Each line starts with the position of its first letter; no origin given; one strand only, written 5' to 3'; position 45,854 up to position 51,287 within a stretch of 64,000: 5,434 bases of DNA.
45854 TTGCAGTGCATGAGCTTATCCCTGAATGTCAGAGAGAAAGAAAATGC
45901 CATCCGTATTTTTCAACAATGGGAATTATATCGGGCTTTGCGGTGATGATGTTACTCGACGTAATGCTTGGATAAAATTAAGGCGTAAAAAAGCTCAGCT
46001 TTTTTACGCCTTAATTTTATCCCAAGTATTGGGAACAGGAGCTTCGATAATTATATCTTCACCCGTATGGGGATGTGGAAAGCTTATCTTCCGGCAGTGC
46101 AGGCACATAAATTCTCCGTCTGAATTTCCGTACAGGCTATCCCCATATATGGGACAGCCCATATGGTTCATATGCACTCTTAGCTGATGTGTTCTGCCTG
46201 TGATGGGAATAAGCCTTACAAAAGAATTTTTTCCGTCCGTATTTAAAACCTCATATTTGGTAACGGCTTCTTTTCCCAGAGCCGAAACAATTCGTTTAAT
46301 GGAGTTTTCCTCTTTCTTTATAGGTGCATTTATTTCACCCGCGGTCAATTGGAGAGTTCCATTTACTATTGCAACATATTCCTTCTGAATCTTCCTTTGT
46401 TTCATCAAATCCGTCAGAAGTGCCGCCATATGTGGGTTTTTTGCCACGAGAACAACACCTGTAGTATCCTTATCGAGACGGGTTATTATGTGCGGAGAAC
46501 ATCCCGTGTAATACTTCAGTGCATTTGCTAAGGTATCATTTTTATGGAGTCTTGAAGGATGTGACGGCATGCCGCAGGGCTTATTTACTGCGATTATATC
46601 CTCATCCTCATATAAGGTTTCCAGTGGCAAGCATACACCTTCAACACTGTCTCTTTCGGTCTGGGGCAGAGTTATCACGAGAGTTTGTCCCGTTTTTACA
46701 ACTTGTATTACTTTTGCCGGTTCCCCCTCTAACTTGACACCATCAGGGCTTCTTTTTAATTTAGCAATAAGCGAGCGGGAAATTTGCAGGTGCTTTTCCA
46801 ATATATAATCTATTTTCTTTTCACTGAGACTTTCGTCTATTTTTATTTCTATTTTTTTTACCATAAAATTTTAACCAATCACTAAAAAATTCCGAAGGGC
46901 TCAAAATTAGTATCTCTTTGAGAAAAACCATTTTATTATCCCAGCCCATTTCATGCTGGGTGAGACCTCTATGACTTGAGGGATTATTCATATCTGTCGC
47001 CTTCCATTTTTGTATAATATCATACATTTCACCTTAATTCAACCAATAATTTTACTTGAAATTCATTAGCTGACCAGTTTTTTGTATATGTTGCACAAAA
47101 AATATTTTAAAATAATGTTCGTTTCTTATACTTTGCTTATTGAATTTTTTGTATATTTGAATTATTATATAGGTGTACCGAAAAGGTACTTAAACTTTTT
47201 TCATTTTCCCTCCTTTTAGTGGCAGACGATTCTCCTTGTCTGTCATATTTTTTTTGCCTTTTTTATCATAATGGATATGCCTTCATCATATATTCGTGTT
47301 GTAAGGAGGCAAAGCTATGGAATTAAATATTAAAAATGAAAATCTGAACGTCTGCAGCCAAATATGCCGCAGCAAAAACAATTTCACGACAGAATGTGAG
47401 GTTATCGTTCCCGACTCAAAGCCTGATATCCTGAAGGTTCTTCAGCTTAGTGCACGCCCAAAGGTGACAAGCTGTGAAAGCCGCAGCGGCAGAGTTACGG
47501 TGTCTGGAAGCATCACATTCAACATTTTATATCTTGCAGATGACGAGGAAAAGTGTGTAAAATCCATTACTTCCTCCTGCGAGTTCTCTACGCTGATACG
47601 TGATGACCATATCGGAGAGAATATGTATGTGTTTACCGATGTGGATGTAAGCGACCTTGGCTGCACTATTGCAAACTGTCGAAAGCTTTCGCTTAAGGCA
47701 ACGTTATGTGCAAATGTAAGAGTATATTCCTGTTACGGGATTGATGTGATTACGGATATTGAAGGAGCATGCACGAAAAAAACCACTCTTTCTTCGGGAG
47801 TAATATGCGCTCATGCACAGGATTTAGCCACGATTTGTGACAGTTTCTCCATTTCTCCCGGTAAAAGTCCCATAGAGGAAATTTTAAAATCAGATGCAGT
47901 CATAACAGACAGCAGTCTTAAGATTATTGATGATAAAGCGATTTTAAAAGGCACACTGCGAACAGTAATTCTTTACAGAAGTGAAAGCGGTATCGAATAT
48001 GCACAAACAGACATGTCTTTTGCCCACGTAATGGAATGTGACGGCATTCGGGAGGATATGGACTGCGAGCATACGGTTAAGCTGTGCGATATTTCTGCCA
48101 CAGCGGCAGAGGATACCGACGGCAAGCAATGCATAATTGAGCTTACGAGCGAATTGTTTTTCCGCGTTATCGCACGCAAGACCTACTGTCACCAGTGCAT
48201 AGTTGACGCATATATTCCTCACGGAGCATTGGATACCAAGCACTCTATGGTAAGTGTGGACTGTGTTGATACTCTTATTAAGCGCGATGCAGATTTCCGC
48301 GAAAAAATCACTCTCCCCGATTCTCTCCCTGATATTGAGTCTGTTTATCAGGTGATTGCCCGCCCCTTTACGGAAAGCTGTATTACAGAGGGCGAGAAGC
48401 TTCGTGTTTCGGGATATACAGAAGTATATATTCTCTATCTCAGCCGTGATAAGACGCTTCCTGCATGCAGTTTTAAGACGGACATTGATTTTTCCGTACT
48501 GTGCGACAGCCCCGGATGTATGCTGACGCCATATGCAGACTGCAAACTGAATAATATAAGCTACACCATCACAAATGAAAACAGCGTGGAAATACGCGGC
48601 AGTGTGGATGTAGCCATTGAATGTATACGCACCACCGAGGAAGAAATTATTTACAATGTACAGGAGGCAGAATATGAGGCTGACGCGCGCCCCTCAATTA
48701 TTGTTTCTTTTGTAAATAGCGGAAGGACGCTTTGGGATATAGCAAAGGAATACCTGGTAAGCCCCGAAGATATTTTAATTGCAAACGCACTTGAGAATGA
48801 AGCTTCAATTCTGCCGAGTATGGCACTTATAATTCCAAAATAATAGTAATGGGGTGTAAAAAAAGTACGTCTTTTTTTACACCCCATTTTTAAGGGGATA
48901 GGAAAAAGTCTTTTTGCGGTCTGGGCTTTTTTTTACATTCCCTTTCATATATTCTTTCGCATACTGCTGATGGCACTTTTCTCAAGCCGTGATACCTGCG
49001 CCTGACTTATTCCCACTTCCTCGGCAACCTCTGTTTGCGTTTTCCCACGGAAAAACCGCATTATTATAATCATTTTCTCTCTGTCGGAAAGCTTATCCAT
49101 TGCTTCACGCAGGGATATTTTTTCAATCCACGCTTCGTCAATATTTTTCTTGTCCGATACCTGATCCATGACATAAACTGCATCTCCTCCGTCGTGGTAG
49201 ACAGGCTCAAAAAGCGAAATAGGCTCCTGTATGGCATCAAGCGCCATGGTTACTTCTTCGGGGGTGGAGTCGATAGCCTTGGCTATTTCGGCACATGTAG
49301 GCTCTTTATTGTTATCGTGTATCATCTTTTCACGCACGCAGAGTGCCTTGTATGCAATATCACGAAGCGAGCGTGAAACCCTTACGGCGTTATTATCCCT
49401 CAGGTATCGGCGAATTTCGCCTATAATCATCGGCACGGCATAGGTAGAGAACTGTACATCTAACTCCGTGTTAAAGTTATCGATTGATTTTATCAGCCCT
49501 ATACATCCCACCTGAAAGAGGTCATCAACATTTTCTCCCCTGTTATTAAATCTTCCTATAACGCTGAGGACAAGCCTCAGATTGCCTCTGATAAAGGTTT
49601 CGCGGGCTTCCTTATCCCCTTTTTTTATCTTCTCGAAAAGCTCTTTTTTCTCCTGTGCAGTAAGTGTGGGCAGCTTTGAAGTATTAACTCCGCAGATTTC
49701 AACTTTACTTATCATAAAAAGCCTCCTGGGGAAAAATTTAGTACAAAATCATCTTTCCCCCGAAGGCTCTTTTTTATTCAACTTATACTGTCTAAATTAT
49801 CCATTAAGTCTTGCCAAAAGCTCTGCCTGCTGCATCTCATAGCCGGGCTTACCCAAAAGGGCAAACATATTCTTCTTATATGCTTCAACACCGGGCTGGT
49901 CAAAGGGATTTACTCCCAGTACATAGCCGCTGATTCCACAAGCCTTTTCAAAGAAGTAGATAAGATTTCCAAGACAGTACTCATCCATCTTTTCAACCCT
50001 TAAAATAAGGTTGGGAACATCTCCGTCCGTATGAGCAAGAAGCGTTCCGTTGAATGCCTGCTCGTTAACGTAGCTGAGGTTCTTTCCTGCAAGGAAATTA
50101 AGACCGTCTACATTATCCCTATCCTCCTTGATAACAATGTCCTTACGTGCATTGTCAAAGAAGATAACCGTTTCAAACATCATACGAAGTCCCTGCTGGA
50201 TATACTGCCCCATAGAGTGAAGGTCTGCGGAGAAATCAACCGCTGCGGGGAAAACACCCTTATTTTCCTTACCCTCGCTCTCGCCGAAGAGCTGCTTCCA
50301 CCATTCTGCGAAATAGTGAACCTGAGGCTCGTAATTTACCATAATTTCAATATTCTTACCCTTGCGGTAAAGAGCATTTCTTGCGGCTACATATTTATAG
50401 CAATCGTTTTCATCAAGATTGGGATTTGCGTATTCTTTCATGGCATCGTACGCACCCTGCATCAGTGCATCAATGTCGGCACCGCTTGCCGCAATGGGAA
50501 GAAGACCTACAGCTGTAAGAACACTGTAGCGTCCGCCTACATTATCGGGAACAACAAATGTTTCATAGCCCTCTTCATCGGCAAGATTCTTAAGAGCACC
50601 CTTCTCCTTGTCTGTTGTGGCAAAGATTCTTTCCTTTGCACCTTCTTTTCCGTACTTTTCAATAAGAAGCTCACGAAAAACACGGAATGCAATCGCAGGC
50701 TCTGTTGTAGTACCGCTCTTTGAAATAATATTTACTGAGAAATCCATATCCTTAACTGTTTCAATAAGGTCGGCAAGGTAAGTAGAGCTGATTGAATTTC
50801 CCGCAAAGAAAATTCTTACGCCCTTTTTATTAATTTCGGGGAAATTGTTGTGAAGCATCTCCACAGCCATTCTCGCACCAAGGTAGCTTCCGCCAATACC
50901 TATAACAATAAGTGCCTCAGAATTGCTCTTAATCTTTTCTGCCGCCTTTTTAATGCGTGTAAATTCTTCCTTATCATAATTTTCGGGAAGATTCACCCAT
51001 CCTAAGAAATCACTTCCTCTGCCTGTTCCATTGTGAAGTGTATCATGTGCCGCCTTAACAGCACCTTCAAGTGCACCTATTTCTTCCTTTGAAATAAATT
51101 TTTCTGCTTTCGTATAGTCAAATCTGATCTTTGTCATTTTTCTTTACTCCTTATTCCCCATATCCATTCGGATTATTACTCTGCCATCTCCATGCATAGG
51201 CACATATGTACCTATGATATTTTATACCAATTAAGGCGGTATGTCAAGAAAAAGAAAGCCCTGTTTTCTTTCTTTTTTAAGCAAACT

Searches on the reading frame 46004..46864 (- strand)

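Call 75: search_protein_families(library=pfam, proteins=[window:46004-46864:-], max_evalue=0.00001)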
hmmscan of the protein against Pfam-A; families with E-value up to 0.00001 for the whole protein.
window:46004-46864:- (286 aa): 1 family
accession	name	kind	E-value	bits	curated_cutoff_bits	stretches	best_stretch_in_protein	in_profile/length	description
PF00849.27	PseudoU_synth_2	-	3.9e-34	118.5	26.8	1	89-234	1-152/152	RNA pseudouridylate synthase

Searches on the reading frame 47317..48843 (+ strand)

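Call 75: search_protein_families(library=pfam, proteins=[window:47317-48843:+], max_evalue=0.00001)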
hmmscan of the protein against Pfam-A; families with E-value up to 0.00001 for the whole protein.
window:47317-48843:+ (508 aa): 1 family
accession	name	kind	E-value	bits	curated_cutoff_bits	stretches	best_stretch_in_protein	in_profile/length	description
PF12673.12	SipL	-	8.6e-38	128.9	23.6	3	185-262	1-76/78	SipL, SPOCS domain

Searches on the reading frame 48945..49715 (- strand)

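Call 75: search_protein_families(library=pfam, proteins=[window:48945-49715:-], max_evalue=0.00001)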
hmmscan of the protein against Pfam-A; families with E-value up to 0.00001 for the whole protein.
window:48945-49715:- (256 aa): 5 families
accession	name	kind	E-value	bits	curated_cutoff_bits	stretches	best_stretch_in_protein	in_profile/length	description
PF04542.20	Sigma70_r2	-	2.8e-17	62.7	24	1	42-109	2-69/71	Sigma-70 region 2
PF04545.22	Sigma70_r4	-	5.3e-16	58.3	24.1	1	205-254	1-50/50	Sigma-70, region 4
PF04539.22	Sigma70_r3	-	1.1e-11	45.1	25.3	1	125-171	7-53/78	Sigma-70 region 3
PF08281.18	Sigma70_r4_2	-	6.1e-08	32.6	25.7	1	201-241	3-43/54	Sigma-70, region 4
PF01381.28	HTH_3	-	7e-06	26.4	23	0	223-246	8-31/55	Helix-turn-helix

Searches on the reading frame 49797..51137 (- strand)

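Call 75: search_protein_families(library=pfam, proteins=[window:49797-51137:-], max_evalue=0.00001)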
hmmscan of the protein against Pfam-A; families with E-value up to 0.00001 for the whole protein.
window:49797-51137:- (446 aa): 1 family
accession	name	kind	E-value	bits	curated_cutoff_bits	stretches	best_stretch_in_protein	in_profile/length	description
PF00342.24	PGI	-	1.5e-25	90.2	22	1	74-422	97-460/486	Phosphoglucose isomerase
